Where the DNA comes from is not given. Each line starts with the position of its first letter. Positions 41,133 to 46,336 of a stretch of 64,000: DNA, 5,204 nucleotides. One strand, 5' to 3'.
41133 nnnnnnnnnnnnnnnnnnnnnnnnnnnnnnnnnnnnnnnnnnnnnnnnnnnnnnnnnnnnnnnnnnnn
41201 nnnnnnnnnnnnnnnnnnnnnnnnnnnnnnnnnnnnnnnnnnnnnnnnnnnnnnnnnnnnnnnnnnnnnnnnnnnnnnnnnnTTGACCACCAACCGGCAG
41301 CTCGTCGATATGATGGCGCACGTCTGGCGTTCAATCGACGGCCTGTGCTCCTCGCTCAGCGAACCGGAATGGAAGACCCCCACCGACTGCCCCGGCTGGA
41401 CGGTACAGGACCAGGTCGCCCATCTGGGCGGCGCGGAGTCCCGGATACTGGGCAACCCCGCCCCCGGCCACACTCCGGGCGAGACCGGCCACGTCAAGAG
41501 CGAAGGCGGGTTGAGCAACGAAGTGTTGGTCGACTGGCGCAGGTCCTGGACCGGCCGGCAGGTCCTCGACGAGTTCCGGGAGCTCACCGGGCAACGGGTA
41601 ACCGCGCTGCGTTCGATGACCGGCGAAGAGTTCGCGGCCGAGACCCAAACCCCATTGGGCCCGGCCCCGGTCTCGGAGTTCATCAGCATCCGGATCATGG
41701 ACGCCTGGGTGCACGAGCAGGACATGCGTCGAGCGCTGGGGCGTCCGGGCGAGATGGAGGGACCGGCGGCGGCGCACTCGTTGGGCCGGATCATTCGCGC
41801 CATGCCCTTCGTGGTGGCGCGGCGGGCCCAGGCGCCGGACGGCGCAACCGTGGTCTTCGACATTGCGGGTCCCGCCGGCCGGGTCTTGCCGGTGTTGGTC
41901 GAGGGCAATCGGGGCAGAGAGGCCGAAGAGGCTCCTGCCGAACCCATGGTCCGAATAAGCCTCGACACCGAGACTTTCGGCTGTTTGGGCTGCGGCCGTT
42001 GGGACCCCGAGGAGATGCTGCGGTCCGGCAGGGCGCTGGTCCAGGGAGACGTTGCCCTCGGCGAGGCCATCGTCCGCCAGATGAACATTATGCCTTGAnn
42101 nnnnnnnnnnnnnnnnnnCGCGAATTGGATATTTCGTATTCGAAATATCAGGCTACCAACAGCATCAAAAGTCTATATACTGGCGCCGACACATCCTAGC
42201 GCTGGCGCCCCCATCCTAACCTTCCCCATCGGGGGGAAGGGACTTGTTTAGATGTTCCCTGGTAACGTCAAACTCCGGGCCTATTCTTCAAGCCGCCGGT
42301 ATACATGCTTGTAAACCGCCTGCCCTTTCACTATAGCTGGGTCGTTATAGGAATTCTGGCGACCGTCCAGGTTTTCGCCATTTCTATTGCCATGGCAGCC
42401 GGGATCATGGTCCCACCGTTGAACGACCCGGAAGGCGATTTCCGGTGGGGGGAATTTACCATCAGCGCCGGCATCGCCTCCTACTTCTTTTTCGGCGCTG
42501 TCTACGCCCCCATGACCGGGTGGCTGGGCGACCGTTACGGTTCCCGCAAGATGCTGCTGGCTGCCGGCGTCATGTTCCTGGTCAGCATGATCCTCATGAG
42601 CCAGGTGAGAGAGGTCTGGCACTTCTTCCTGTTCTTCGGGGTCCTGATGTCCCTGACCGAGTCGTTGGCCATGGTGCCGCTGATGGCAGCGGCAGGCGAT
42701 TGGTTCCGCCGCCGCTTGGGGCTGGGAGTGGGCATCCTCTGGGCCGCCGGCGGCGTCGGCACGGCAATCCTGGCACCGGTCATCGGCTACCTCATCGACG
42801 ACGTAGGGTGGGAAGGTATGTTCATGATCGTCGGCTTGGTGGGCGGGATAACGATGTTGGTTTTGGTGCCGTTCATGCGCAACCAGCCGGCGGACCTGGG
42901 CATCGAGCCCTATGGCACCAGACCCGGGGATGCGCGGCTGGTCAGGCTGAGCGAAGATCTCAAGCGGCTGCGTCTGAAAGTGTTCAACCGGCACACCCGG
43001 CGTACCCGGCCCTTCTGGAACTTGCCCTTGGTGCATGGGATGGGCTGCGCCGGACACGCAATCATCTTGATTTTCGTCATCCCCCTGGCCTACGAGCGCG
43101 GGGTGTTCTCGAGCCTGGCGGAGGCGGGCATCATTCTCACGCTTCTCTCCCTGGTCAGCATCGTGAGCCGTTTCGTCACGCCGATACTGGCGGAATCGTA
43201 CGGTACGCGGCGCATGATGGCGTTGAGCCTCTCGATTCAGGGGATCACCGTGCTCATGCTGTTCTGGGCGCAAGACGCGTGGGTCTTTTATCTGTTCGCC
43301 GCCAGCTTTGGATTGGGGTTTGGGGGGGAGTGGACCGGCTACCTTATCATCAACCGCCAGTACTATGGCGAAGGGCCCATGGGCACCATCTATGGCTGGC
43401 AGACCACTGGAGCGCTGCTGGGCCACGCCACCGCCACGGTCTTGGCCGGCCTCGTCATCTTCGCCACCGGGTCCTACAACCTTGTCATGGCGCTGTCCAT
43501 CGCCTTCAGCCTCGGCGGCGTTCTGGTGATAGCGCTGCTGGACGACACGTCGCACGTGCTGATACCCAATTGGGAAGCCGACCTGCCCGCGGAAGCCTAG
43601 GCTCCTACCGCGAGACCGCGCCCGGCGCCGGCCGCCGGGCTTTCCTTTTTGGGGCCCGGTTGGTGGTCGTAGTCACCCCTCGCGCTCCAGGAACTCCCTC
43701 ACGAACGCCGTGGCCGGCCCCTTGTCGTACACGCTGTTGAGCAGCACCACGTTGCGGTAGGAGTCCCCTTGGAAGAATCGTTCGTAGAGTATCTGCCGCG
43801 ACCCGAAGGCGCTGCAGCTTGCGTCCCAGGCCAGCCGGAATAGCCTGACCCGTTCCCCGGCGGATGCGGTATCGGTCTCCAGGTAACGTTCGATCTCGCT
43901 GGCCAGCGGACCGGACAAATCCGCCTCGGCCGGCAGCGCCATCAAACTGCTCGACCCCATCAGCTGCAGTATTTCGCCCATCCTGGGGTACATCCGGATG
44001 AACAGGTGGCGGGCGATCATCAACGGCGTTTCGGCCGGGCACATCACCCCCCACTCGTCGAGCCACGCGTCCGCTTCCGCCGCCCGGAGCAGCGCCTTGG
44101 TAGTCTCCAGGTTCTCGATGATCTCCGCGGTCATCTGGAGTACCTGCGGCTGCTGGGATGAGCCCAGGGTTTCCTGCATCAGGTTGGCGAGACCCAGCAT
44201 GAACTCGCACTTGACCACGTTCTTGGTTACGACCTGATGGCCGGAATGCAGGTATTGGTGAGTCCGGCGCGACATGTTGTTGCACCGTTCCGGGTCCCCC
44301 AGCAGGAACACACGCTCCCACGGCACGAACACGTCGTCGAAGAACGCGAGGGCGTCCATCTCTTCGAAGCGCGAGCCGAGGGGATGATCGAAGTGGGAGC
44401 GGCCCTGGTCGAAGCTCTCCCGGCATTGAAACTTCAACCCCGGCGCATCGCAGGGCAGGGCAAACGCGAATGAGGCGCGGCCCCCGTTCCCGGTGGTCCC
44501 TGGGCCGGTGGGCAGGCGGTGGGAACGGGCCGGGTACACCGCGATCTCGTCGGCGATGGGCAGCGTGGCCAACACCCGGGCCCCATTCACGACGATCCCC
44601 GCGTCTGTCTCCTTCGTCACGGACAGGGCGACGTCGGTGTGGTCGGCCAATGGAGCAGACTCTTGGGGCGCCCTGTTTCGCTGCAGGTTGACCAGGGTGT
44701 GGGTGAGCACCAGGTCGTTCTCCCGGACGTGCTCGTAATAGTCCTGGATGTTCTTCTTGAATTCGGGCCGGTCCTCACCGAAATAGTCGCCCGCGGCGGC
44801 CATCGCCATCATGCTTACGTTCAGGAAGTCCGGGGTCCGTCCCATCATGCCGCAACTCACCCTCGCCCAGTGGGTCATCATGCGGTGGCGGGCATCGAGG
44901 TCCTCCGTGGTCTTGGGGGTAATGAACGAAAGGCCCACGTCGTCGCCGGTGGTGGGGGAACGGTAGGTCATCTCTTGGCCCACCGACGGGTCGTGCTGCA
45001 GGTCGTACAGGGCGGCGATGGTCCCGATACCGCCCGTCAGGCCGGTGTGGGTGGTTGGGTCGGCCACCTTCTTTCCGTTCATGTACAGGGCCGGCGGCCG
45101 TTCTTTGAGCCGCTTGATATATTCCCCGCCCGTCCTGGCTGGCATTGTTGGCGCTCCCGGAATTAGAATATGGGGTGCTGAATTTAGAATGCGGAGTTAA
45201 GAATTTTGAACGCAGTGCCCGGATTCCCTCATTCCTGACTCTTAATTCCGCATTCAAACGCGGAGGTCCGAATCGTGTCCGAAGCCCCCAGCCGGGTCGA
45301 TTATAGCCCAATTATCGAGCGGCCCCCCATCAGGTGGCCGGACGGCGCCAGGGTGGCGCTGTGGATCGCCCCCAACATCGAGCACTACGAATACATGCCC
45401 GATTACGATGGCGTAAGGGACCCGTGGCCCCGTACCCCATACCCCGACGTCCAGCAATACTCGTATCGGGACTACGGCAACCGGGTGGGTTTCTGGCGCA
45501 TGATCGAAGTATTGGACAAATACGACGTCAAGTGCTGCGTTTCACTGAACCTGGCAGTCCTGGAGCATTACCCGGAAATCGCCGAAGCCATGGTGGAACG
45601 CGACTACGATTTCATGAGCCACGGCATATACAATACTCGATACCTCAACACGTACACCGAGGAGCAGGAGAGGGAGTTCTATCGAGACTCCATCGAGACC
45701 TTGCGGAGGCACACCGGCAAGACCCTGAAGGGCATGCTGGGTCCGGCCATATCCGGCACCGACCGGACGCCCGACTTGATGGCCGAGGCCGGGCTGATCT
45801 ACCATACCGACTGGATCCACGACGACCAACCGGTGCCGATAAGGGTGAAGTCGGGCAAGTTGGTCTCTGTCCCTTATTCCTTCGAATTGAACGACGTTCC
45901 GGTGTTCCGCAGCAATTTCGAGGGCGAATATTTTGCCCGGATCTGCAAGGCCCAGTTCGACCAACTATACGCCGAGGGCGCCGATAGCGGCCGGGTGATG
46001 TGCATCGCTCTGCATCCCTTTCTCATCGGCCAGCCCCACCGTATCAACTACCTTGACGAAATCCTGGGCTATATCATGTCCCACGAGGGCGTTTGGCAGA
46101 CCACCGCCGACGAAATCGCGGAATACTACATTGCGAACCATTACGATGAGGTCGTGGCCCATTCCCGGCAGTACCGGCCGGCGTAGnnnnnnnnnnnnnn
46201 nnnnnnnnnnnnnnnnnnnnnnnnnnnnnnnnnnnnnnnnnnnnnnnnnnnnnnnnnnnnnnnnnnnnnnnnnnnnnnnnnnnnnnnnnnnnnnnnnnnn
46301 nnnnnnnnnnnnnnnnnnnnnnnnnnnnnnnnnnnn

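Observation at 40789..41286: In-frame TGA at the first Cys of a redoxin CxxC motif: candidate selenocysteine-containing Prx-like protein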

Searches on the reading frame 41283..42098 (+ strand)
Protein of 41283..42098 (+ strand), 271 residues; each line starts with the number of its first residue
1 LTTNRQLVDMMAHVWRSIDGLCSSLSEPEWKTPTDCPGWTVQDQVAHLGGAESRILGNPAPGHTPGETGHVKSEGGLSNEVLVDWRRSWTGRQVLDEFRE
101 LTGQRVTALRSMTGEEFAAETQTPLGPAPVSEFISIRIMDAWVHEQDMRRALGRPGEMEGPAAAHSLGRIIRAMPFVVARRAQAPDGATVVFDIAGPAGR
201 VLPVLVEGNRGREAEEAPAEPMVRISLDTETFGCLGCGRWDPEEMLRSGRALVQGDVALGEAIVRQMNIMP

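Call 26: search_protein_families(library=pfam, proteins=[window:41283-42098:+], max_evalue=0.001)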
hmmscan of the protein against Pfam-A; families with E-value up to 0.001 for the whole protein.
window:41283-42098:+ (271 aa): 4 families
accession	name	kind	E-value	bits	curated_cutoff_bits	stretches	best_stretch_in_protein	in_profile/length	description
PF11716.13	MDMPI_N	-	8.4e-27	95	24.2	1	12-148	2-139/140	Mycothiol maleylpyruvate isomerase N-terminal domain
PF12867.12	DinB_2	-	2.8e-06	28.2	24.8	1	13-132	4-112/128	DinB superfamily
PF02036.22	SCP2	-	5.9e-05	23.8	21.3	1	184-262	18-95/101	SCP-2 sterol transfer family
PF07398.16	MDMPI_C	-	7.9e-05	23.7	29.5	1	166-260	3-88/90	MDMPI C-terminal domain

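Call 27: search_protein_families(library=ncbifam, proteins=[window:41283-42098:+], max_evalue=0.001)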
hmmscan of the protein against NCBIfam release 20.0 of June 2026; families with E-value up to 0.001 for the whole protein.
window:41283-42098:+ (271 aa): 4 families
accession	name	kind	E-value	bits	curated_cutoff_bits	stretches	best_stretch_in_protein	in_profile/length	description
TIGR03083.1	TIGR03083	domain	1.6e-35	123.3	50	1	12-239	3-202/202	maleylpyruvate isomerase family mycothiol-dependent enzyme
TIGR03086.1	TIGR03086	subfamily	9.8e-14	51.7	83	1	25-183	15-155/180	TIGR03086 family metal-binding protein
TIGR03084.1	TIGR03084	hypoth_equivalog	2e-11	44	247.95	1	8-200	5-193/253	TIGR03084 family metal-binding protein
TIGR03085.1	TIGR03085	hypoth_equivalog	0.00025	20.6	138.85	0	20-53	7-40/201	TIGR03085 family metal-binding protein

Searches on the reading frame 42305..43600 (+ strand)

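Call 26: search_protein_families(library=pfam, proteins=[window:42305-43600:+], max_evalue=0.001)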
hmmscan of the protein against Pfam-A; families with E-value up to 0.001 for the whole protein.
window:42305-43600:+ (431 aa): 1 family
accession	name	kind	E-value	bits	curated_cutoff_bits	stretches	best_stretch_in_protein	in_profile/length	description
PF07690.21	MFS_1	-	3e-40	138.7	33.4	2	24-261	13-227/347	Major Facilitator Superfamily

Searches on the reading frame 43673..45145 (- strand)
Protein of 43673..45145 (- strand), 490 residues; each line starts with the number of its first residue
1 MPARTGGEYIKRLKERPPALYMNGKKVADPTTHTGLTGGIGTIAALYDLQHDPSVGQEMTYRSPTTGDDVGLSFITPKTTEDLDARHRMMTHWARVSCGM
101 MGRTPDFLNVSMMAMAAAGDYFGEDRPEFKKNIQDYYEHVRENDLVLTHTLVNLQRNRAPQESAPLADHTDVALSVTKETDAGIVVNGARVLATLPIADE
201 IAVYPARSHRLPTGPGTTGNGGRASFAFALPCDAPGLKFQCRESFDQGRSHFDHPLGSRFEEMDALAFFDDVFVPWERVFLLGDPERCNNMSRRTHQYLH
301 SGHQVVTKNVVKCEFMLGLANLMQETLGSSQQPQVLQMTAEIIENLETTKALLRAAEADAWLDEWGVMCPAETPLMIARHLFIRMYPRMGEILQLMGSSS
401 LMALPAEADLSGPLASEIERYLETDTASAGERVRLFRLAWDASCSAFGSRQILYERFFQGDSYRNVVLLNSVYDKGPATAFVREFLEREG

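Call 26: search_protein_families(library=pfam, proteins=[window:43673-45145:-], max_evalue=0.001)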
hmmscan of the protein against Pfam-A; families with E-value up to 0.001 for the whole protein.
window:43673-45145:- (490 aa): 2 families
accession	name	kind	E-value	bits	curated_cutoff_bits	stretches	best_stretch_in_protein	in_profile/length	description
PF11794.13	HpaB_N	-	9.9e-87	291.4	35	1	5-281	1-270/270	4-hydroxyphenylacetate 3-hydroxylase N terminal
PF03241.18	HpaB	-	5e-55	186.2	25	1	288-486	1-201/202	4-hydroxyphenylacetate 3-hydroxylase C terminal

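Call 42: find_encoding_contigs(protein=window:43673-45145:-, flank=10000, max_places=4)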
Protein window:43673-45145:- (490 aa): 4 contigs read that carry it; 2 places shown.
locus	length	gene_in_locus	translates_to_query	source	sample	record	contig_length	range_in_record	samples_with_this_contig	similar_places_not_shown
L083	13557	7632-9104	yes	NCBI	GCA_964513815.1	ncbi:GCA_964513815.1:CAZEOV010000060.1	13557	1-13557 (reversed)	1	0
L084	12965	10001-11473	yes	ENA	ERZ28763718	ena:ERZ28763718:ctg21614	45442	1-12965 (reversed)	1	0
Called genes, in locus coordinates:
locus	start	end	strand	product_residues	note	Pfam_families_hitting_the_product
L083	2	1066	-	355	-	?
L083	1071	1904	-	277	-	PF13534:Fer4_17 (faint), PF00037:Fer4 (faint), PF12797:Fer4_2 (weak), PF12838:Fer4_7 (weak), PF13183:Fer4_8 (faint), PF13187:Fer4_9 (faint), PF13237:Fer4_10 (faint), PF13247:Fer4_11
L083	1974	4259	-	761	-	PF00384:Molybdopterin, PF01568:Molydop_binding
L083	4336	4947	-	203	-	PF14522:Cytochrome_C7 (faint), PF14537:Cytochrom_c3_2 (faint)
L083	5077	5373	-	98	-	-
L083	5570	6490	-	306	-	PF01522:Polysacc_deac_1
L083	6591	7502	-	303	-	PF01522:Polysacc_deac_1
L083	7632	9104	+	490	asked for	PF11794:HpaB_N, PF03241:HpaB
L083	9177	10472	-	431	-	PF07690:MFS_1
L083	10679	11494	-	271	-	PF11716:MDMPI_N, PF12867:DinB_2 (weak)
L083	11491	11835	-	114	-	-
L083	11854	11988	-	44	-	-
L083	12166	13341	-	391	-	PF00296:Bac_luciferase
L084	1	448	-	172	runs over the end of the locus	PF11821:ActD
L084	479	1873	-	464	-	PF03916:NrfD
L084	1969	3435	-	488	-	-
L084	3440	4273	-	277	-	PF13534:Fer4_17 (faint), PF00037:Fer4 (faint), PF12797:Fer4_2 (weak), PF12838:Fer4_7 (weak), PF13183:Fer4_8 (faint), PF13187:Fer4_9 (faint), PF13237:Fer4_10 (faint), PF13247:Fer4_11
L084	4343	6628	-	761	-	PF00384:Molybdopterin, PF01568:Molydop_binding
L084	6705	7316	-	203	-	PF14522:Cytochrome_C7 (faint), PF14537:Cytochrom_c3_2 (faint)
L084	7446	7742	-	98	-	-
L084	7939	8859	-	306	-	PF01522:Polysacc_deac_1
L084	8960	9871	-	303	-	PF01522:Polysacc_deac_1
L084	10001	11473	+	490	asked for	PF11794:HpaB_N, PF03241:HpaB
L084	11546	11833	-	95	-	-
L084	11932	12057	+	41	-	-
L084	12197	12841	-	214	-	PF07690:MFS_1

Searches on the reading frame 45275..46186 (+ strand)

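Call 26: search_protein_families(library=pfam, proteins=[window:45275-46186:+], max_evalue=0.001)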
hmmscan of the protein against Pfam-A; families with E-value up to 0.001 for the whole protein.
window:45275-46186:+ (303 aa): 1 family
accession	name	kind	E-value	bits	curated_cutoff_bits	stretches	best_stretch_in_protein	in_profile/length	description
PF01522.26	Polysacc_deac_1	-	1.8e-09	38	23.1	1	66-174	14-121/124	Polysaccharide deacetylase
